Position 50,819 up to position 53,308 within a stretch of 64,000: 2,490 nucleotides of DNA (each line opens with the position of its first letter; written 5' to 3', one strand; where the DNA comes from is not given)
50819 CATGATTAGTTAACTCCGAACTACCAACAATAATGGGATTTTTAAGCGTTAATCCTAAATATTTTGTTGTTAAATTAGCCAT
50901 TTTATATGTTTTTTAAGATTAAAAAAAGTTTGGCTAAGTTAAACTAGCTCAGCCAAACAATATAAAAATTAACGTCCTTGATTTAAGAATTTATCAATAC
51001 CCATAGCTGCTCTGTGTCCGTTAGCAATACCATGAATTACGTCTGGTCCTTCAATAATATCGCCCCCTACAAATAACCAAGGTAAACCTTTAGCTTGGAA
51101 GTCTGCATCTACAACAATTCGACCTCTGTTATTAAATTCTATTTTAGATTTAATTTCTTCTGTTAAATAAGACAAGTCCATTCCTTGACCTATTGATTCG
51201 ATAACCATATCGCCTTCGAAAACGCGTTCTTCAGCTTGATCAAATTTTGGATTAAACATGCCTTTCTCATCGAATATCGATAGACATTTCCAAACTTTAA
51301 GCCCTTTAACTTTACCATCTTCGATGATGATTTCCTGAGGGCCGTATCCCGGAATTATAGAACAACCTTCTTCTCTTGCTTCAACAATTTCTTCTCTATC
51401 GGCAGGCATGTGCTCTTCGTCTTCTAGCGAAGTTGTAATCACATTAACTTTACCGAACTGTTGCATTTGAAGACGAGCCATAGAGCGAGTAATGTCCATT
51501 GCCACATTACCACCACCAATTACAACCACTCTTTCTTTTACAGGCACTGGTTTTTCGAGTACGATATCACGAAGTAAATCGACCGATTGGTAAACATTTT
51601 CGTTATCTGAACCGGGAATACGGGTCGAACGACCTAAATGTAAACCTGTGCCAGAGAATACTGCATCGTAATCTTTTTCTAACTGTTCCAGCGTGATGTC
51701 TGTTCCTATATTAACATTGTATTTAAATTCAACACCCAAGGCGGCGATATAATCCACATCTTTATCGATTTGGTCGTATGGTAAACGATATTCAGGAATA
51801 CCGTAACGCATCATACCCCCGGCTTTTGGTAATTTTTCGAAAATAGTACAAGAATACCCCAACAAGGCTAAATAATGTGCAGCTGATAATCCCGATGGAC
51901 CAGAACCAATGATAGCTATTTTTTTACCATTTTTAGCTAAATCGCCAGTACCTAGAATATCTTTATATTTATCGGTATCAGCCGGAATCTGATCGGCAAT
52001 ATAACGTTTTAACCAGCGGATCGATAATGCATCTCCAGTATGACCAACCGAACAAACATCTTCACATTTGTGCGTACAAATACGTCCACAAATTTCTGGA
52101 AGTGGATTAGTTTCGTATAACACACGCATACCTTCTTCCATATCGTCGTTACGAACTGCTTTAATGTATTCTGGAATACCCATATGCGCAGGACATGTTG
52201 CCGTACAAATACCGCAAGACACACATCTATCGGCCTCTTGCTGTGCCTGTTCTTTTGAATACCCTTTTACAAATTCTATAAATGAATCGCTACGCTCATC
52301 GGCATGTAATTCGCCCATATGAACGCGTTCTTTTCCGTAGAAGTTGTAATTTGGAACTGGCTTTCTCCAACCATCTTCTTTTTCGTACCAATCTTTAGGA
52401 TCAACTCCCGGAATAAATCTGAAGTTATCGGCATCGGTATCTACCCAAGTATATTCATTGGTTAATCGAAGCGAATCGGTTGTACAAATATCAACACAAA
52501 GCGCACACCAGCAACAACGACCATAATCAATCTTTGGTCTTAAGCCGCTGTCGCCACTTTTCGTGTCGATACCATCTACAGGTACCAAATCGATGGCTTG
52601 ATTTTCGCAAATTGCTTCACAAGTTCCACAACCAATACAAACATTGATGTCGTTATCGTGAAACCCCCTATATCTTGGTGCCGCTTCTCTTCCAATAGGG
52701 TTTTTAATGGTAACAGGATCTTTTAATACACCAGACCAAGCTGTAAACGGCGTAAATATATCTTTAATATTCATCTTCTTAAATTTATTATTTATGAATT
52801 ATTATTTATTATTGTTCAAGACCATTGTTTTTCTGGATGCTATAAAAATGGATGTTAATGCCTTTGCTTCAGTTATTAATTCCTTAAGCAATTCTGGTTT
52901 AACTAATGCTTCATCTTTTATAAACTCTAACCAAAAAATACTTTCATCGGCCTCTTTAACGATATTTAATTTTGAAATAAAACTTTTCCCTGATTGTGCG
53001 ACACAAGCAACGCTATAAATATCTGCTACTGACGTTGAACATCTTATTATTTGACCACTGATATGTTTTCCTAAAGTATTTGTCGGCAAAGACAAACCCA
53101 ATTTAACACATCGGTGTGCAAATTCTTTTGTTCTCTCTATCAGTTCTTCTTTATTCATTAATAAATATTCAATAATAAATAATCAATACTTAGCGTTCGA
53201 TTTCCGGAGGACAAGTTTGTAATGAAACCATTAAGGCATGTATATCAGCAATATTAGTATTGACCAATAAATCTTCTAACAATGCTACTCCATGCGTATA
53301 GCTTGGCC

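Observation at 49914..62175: A 13-gene Mrp + NuoHBCDI-like operon in MBX/MBS gene order with an NAD(P)H-flavoprotein input module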

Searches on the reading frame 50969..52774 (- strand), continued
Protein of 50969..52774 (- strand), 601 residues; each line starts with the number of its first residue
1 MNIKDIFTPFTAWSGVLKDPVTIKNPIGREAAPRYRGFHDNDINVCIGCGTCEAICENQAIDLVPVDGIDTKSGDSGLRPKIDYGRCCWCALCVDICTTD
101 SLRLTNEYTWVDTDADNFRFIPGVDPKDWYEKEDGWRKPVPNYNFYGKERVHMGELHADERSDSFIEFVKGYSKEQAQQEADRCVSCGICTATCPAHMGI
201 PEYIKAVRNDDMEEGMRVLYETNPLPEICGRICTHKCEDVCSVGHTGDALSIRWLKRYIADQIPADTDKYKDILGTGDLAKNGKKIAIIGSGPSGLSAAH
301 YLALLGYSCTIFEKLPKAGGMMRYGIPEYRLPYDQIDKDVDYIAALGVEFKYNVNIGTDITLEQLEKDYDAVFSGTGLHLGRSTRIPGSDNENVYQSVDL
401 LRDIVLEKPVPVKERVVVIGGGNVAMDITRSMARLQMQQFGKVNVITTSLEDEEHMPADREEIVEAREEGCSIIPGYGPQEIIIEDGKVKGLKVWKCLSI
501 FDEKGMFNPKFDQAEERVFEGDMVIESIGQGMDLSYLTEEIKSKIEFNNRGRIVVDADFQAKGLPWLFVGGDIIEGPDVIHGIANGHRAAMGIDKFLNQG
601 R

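Call 52: list_cluster_members(proteins=[P0121, P0122, P0123, P0124, P0126, P0127, P0128, P0129, P0130, P0131])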
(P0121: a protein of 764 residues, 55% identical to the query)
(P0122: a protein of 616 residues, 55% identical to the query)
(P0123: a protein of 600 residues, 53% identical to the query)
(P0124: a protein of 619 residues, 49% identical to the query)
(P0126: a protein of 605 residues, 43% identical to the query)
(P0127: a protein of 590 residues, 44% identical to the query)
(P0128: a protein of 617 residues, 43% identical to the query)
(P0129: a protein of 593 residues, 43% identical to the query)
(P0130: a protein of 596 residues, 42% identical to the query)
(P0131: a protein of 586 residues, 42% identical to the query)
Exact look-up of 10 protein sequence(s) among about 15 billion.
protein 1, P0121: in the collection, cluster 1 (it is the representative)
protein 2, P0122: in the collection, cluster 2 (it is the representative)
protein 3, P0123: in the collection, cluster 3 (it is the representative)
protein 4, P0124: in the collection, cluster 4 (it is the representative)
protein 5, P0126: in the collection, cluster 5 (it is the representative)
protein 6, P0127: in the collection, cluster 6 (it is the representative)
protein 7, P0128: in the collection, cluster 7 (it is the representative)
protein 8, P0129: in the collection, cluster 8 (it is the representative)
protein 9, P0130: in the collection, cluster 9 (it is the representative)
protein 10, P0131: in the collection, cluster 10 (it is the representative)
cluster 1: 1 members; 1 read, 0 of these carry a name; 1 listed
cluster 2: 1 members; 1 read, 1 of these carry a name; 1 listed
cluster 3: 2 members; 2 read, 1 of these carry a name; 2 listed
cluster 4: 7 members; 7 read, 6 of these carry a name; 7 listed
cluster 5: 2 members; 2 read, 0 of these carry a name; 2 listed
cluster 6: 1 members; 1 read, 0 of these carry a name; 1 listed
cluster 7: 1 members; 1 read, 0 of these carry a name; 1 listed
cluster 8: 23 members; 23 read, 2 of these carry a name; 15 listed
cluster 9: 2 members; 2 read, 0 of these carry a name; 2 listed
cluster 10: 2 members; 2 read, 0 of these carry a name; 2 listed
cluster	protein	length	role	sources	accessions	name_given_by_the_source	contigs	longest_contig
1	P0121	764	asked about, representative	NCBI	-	-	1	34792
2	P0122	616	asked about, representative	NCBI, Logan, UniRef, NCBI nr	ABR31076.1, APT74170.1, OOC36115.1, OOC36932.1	oxidoreductase [Thermosipho melanesiensis] | 4Fe-4S ferredoxin, iron-sulfur binding domain protein n=2 Tax=Thermosipho melanesiensis ... | FAD-dependent oxidoreductase [Thermosipho melanesiensis]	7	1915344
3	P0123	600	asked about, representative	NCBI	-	-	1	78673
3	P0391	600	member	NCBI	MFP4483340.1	MAG: FAD-dependent oxidoreductase [Spirochaetaceae bacterium]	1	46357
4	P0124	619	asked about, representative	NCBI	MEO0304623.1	MAG: FAD-dependent oxidoreductase [candidate division WOR-3 bacterium]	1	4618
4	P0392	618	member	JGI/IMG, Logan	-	glutamate synthase (NADPH/NADH) small chain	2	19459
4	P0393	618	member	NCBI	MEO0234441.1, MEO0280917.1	MAG: FAD-dependent oxidoreductase [candidate division WOR-3 bacterium]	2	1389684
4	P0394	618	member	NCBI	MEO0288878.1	MAG: FAD-dependent oxidoreductase [candidate division WOR-3 bacterium]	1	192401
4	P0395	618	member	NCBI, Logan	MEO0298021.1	MAG: FAD-dependent oxidoreductase [candidate division WOR-3 bacterium]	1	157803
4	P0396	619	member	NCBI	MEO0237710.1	MAG: FAD-dependent oxidoreductase [candidate division WOR-3 bacterium]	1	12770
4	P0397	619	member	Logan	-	-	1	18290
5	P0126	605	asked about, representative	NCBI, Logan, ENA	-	-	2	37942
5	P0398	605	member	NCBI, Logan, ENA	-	-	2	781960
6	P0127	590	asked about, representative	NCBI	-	-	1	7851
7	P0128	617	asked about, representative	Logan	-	-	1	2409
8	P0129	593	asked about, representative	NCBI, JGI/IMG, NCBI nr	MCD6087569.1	MAG: FAD-dependent oxidoreductase [Candidatus Hydrothermae bacterium] | FAD-dependent oxidoreductase [Candidatus Hydrothermae bacterium]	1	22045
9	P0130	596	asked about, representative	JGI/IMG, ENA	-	-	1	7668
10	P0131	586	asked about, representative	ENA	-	-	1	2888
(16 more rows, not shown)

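Call 53: find_encoding_contigs(protein=P0122, flank=10000, max_places=1)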
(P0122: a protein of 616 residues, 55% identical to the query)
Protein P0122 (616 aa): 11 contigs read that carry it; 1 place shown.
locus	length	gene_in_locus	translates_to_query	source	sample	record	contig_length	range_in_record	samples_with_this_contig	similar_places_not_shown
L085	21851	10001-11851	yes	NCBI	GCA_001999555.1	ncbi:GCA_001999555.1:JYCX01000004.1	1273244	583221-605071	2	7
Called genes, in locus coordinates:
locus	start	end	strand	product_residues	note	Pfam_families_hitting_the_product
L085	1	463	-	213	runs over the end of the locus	PF02589:LUD_dom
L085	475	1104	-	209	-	PF06971:Put_DNA-bind_N, PF01408:GFO_IDH_MocA (weak), PF02629:CoA_binding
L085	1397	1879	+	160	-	PF01899:MNHE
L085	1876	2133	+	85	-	PF04066:MrpF_PhaF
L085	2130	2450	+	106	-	PF03334:PhaG_MnhG_YufB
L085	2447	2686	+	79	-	PF13244:MbhD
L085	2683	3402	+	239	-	PF20501:MbhE, PF04039:MnhB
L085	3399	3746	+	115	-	PF00420:Oxidored_q2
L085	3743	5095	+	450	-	PF00361:Proton_antipo_M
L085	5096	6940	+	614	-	PF00361:Proton_antipo_M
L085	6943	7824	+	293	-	PF00146:NADHdh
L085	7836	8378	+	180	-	PF01058:Oxidored_q6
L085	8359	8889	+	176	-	PF00329:Complex1_30kDa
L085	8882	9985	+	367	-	PF00346:Complex1_49kDa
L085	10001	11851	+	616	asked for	PF13534:Fer4_17 (faint), PF00037:Fer4, PF12838:Fer4_7, PF13187:Fer4_9, PF13237:Fer4_10 (weak), PF14691:Fer4_20, PF07992:Pyr_redox_2, PF13450:NAD_binding_8, +6 more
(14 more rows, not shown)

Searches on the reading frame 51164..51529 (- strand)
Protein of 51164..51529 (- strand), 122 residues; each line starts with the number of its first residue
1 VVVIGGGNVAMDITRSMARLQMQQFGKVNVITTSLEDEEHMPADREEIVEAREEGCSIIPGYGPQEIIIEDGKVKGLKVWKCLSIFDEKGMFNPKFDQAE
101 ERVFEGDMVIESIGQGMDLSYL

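Call 56: search_solved_structures(query=window:51164-51529:-, max_evalue=0.00001, show_alignments=5)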
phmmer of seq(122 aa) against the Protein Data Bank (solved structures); distinct sequences matched with E-value up to 0.00001: 6.
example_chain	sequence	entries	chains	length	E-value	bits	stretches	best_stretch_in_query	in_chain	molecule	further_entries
9bov_A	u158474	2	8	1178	5.8e-12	48.8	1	1-117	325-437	Molybdopterin oxidoreductase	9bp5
8oh5_C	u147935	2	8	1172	9e-10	41.7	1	1-116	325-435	Formate dehydrogenase-O, major subunit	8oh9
4ylf_B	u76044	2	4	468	1.4e-07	34.7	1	1-118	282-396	Dihydropyrimidine dehydrogenase subunit A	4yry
2vdc_G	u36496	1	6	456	9.4e-07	32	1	1-114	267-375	GLUTAMATE SYNTHASE [NADPH] SMALL CHAIN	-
6s6s_G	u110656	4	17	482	1e-06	31.9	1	1-114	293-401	Glutamate synthase [NADPH] small chain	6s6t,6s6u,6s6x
9n5u_A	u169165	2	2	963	5.3e-06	29.6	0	1-121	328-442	NfnA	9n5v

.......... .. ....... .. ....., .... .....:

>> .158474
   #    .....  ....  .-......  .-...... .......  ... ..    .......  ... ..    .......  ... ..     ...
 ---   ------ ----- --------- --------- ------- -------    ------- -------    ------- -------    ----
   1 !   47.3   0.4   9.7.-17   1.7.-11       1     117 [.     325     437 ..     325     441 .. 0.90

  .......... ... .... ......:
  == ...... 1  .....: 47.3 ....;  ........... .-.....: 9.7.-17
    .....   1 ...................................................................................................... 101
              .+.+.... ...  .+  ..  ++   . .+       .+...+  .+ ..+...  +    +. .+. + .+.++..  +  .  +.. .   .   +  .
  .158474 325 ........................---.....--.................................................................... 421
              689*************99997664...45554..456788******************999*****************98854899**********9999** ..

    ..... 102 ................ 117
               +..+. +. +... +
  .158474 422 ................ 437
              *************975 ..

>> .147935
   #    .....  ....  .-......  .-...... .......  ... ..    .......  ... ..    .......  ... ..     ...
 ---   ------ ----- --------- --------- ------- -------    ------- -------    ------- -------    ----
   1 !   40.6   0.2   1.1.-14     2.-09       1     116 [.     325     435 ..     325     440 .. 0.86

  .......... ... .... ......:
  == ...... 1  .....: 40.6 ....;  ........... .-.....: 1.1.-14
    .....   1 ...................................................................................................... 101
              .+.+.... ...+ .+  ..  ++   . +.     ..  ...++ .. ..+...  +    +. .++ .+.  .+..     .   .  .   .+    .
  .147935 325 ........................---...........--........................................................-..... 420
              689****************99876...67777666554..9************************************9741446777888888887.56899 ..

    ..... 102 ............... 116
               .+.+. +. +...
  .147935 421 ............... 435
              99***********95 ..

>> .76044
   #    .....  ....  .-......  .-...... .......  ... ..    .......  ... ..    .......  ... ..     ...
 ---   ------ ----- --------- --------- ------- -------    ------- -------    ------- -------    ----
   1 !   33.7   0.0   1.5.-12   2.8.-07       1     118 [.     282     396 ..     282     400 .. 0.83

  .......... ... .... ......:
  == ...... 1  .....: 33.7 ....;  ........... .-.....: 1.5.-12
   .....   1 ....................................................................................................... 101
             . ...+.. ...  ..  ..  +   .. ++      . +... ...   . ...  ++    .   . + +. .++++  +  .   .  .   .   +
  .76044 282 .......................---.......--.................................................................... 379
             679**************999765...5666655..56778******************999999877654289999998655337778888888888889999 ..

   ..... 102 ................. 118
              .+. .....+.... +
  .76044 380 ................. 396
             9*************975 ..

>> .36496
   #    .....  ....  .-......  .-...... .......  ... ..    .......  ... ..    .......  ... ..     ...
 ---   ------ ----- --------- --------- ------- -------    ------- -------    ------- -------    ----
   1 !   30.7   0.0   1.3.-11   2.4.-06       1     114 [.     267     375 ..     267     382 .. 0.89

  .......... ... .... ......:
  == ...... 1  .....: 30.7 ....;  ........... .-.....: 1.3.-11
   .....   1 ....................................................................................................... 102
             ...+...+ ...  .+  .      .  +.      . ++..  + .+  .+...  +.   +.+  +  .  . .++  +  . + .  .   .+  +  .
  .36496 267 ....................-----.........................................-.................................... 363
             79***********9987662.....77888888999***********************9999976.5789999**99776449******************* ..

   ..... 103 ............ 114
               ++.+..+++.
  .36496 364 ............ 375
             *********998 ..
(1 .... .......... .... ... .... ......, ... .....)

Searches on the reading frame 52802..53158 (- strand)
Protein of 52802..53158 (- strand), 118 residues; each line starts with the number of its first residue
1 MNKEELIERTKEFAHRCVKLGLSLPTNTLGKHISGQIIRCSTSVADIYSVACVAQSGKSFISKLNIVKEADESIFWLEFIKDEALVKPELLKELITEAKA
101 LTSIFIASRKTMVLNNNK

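Call 5: search_protein_families(library=pfam, proteins=[window:52802-53158:-], max_evalue=0.01)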
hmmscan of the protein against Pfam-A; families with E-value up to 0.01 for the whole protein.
window:52802-53158:- (118 aa): 1 family
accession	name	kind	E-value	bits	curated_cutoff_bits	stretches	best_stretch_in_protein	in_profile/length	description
PF05635.17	23S_rRNA_IVP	-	1.6e-08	35.2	33.8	1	5-104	4-103/106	23S rRNA-intervening sequence protein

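Call 10: search_protein_families(library=ncbifam, proteins=[window:52802-53158:-], max_evalue=0.001)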
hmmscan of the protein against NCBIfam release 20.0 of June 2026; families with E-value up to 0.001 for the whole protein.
window:52802-53158:- (118 aa): 1 family
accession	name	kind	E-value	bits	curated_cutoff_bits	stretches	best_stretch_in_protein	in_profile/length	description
TIGR02436.1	TIGR02436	subfamily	6.7e-15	55.2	24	1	8-111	3-107/109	four helix bundle protein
